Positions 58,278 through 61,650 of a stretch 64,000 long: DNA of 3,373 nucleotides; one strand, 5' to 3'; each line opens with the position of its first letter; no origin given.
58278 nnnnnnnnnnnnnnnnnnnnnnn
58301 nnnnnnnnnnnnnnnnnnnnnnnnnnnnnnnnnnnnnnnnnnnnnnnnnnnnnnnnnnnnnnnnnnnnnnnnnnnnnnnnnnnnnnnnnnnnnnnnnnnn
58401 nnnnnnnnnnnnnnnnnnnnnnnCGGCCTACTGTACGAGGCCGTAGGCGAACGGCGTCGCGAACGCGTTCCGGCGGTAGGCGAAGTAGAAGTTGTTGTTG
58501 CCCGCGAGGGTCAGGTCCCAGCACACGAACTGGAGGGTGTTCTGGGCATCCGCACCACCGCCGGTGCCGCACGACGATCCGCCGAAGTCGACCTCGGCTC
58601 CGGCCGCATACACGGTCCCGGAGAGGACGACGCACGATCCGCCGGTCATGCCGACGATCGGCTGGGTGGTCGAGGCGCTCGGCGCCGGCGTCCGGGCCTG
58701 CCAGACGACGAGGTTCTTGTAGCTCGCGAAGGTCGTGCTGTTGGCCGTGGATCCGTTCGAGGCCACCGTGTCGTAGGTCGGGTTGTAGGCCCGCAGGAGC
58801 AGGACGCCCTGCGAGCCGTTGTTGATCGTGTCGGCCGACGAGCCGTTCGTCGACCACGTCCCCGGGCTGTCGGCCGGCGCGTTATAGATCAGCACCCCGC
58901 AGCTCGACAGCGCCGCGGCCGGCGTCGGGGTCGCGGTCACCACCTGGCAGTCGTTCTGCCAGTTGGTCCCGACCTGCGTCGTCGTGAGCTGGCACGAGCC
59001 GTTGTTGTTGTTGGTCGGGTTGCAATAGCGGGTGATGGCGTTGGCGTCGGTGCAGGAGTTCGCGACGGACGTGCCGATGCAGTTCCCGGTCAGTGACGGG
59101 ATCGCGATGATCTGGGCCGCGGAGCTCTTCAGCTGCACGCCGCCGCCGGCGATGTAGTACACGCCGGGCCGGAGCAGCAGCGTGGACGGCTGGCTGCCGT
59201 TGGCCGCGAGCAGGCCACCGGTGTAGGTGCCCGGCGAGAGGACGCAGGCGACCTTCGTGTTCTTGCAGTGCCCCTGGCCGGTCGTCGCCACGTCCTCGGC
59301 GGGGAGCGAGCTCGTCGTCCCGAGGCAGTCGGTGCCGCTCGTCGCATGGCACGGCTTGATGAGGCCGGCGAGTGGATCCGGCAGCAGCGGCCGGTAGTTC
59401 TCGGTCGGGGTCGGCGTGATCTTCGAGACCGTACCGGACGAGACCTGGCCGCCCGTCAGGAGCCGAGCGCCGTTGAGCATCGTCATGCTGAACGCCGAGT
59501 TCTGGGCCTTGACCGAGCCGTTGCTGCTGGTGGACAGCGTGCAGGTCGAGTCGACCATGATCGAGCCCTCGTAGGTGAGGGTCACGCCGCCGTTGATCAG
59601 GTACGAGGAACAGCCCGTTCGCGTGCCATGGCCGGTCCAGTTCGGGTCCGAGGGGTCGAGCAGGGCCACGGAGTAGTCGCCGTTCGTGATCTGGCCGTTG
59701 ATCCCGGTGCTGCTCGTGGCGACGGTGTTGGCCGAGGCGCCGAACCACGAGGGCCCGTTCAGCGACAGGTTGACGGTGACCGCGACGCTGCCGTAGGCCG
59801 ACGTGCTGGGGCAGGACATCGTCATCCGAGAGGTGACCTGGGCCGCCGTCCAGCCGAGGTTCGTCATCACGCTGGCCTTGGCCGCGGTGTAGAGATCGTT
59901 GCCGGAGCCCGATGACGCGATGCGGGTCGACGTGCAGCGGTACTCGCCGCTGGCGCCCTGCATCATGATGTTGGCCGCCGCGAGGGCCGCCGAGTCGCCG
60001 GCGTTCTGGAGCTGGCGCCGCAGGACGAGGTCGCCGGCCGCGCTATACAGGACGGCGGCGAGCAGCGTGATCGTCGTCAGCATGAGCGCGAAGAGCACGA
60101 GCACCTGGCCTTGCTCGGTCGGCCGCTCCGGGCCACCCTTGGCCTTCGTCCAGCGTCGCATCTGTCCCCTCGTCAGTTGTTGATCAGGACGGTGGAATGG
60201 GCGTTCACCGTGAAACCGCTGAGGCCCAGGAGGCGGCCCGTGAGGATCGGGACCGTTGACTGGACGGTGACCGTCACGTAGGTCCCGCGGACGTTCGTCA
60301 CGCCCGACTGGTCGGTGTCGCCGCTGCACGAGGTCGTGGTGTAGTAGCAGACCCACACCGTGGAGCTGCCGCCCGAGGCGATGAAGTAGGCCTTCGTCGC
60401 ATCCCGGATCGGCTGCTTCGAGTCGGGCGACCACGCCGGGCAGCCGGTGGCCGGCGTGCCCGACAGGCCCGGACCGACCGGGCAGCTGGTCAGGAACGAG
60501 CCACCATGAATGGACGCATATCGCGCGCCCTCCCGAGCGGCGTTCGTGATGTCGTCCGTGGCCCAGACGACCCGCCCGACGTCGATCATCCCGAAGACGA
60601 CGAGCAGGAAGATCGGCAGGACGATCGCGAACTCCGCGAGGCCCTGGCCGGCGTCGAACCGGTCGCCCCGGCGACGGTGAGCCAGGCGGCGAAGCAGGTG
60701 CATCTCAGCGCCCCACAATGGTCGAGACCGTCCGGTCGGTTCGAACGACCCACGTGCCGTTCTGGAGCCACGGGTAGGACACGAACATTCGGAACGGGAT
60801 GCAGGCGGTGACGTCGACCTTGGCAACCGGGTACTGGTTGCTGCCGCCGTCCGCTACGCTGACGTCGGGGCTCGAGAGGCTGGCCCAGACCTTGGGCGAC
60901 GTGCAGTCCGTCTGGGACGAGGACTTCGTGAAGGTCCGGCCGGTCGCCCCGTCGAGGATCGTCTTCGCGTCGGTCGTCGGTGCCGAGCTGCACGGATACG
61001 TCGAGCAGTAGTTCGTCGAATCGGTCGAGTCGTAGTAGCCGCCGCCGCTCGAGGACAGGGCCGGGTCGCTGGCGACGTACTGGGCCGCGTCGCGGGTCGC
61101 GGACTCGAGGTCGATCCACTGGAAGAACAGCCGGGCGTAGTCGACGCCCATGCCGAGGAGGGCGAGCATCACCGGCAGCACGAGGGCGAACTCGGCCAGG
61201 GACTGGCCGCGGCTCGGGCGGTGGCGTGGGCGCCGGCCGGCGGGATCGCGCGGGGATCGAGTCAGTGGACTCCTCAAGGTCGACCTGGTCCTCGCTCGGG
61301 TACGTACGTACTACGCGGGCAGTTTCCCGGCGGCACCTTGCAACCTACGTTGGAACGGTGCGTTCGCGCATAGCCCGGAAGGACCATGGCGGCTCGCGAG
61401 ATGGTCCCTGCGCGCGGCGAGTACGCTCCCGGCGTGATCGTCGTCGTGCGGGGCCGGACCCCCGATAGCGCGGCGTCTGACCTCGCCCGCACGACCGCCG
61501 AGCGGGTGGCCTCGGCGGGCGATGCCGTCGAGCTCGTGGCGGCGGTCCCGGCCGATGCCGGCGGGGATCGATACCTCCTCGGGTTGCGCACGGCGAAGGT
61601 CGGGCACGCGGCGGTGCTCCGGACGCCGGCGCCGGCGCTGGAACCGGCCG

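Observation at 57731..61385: Partial Tad-like pseudopilin locus without pilin, ATPase or platform genes; the TadG-like protein is unusually Cys-rich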

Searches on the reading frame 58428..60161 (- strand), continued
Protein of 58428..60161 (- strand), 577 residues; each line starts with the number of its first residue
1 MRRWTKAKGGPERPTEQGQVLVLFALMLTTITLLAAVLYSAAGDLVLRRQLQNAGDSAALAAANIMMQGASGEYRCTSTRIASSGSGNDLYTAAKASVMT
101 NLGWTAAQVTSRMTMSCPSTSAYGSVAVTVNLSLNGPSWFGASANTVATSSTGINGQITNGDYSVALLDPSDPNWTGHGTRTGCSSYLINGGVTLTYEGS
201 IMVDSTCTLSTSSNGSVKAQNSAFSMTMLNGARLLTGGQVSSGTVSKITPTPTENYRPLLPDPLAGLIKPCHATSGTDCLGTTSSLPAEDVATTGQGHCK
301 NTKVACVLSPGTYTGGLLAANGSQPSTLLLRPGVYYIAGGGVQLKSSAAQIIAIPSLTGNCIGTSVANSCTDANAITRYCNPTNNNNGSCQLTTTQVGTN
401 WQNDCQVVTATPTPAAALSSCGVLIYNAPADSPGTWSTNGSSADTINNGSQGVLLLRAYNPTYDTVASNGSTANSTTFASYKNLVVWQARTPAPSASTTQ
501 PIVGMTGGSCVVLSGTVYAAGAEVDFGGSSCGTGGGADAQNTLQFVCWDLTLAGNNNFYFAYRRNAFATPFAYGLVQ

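Call 64: find_encoding_contigs(protein=P0287, flank=10000, max_places=1)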
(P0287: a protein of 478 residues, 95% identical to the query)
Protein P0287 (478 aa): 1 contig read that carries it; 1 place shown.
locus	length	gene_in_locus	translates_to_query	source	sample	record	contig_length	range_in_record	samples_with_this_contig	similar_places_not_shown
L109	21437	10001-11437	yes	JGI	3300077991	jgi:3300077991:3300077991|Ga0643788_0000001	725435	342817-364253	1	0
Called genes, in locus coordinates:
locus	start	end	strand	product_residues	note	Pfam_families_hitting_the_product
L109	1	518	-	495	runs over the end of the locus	-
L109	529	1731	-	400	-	PF09594:GT87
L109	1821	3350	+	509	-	-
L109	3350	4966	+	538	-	-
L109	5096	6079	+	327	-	PF07730:HisKA_3, PF02518:HATPase_c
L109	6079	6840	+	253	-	PF00072:Response_reg, PF00196:GerE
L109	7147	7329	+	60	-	PF04964:Flp_Fap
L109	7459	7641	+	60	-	PF04964:Flp_Fap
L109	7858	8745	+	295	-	PF08666:SAF (weak), PF16976:RcpC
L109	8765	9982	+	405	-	PF00072:Response_reg, PF01656:CbiA, PF06564:CBP_BcsQ (faint), PF09140:MipZ (faint), PF10609:ParA, PF13614:AAA_31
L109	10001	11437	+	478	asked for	PF00437:T2SSE, PF27713:UCP018868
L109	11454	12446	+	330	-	PF00482:T2SSF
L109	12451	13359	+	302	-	PF00482:T2SSF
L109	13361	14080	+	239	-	PF00072:Response_reg, PF00486:Trans_reg_C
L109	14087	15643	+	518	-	PF00512:HisKA, PF02518:HATPase_c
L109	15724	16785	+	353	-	PF07811:TadE, PF18911:PKD_4, PF00801:PKD (weak)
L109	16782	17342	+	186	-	PF07811:TadE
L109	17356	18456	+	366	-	-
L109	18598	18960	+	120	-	PF02643:DUF192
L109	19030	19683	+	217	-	PF18912:DZR_2 (faint), PF00156:Pribosyltran (weak)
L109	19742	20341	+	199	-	PF02482:Ribosomal_S30AE, PF16321:Ribosom_S30AE_C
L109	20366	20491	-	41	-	-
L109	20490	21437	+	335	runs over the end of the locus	PF01261:AP_endonuc_2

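Call 68: search_solved_structures(query=A1, max_evalue=1)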
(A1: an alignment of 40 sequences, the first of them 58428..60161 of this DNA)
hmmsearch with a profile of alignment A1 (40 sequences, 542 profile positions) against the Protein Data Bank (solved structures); distinct sequences matched with E-value up to 1: 1.
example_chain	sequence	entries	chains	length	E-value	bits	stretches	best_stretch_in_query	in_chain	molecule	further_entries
3soj_A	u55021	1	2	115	0.11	14.2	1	84-160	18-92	PilE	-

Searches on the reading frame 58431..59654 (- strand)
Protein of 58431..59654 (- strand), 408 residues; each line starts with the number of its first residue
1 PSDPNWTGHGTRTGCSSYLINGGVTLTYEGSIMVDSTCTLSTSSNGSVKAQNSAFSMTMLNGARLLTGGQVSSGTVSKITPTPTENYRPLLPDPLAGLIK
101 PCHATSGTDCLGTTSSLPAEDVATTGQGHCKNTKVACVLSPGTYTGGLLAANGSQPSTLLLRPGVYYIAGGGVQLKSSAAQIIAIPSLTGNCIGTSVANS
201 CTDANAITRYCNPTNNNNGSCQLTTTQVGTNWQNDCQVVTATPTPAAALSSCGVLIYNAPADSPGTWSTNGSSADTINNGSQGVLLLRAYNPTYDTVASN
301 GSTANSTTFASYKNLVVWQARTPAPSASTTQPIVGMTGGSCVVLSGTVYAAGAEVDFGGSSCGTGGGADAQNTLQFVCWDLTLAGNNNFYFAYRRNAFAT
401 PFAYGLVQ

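Call 66: search_protein_representatives(protein=window:58431-59654:-)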
Query: 408 residues. Proteins with E-value up to 0.001 (for the whole library): 86; up to 1e-10: 49; up to 1e-30: 20. The best 86 are listed.
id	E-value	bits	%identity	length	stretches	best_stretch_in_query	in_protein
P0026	3.0e-162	556.7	67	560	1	3-407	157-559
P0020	1.3e-157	541.4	68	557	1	3-407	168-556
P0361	4.0e-79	283.0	51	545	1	9-408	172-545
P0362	2.7e-70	253.9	48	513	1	1-408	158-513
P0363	2.3e-67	244.3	54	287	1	77-408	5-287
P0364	8.9e-60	219.3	67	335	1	7-175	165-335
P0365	1.9e-57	211.6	70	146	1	255-407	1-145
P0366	2.8e-37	145.2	34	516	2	245-408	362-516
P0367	7.7e-37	143.7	41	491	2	246-408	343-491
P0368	1.1e-36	143.3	71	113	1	57-166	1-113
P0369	3.6e-36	141.5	40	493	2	240-408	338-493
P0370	8.8e-35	137.0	37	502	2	250-408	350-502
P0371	1.5e-34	136.2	39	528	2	244-408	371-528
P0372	7.1e-34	134.0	40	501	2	246-408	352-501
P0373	7.6e-34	133.9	37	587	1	10-407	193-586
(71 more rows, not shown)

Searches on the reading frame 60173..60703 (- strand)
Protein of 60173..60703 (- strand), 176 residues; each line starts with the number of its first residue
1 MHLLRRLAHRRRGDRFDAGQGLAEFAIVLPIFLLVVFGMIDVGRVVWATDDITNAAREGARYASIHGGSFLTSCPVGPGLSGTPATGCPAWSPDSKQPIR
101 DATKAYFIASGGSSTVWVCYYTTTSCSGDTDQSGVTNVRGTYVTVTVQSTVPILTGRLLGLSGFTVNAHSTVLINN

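Call 3: search_protein_families(library=pfam, proteins=[window:60173-60700:-], max_evalue=0.1)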
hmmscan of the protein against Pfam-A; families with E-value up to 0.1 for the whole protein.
window:60173-60700:- (175 aa): 4 families
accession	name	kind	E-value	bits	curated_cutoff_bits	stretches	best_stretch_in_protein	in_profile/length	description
PF07811.17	TadE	-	3.4e-16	59.5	22.9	1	18-60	1-43/43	TadE-like protein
PF13400.11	Tad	-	0.014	16.1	22.3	1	18-60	1-42/47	Putative Flp pilus-assembly TadE/G-like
PF09977.15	Tad_C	-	0.025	16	22.1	1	108-170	30-92/93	Putative Tad-like Flp pilus-assembly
PF08285.16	DPM3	-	0.068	13.8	25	0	22-47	34-59/90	Dolichol-phosphate mannosyltransferase subunit 3 (DPM3)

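Call 15: search_protein_families(library=ncbifam, proteins=[window:60173-60703:-], max_evalue=0.1)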
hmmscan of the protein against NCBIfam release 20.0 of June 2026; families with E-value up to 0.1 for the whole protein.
window:60173-60703:- (176 aa): 1 family
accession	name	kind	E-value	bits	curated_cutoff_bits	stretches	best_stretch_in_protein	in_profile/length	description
NF041390.1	TadE_Rv3655c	subfamily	0.00041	20.9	40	1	23-64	1-42/101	TadE family type IV pilus minor pilin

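Call 69: search_solved_structures(query=window:60173-60703:-, max_evalue=1)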
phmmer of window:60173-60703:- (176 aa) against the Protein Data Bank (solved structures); distinct sequences matched with E-value up to 1: 2.
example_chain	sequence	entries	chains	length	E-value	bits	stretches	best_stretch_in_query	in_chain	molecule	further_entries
8jku_A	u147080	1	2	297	0.17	15.1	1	43-114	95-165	Ancestral imine reductase N559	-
4oqy_A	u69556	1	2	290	0.84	12.8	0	36-88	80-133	(S)-imine reductase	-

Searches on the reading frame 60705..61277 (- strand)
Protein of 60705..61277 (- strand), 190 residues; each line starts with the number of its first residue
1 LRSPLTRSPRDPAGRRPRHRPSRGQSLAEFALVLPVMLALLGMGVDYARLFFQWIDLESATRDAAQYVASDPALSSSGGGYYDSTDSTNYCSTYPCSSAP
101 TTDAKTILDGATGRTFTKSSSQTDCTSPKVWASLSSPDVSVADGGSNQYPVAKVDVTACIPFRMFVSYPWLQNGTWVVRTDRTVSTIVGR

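Call 3: search_protein_families(library=pfam, proteins=[window:60705-61277:-], max_evalue=0.1)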
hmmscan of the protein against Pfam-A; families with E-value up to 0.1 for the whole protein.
window:60705-61277:- (190 aa): 1 family
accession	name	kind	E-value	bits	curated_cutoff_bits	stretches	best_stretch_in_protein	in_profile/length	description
PF07811.17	TadE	-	1.9e-12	47.5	22.9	1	24-65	1-42/43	TadE-like protein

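Call 15: search_protein_families(library=ncbifam, proteins=[window:60705-61277:-], max_evalue=0.1)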
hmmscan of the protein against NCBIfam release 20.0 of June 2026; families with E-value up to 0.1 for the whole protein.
window:60705-61277:- (190 aa): 0 families

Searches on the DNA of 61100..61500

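Call 23: search_rna_families(source=window, start=61100, end=61500, threshold=evalue, max_evalue=5)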
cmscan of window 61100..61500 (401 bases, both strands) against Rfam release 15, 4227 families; matches with E-value up to 5: 1.
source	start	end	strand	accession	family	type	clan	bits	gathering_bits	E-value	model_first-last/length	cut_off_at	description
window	61176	61228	+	RF01707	JUMPstart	Cis-reg;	-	14.3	35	2.6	1-38/38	no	JUMPstart RNA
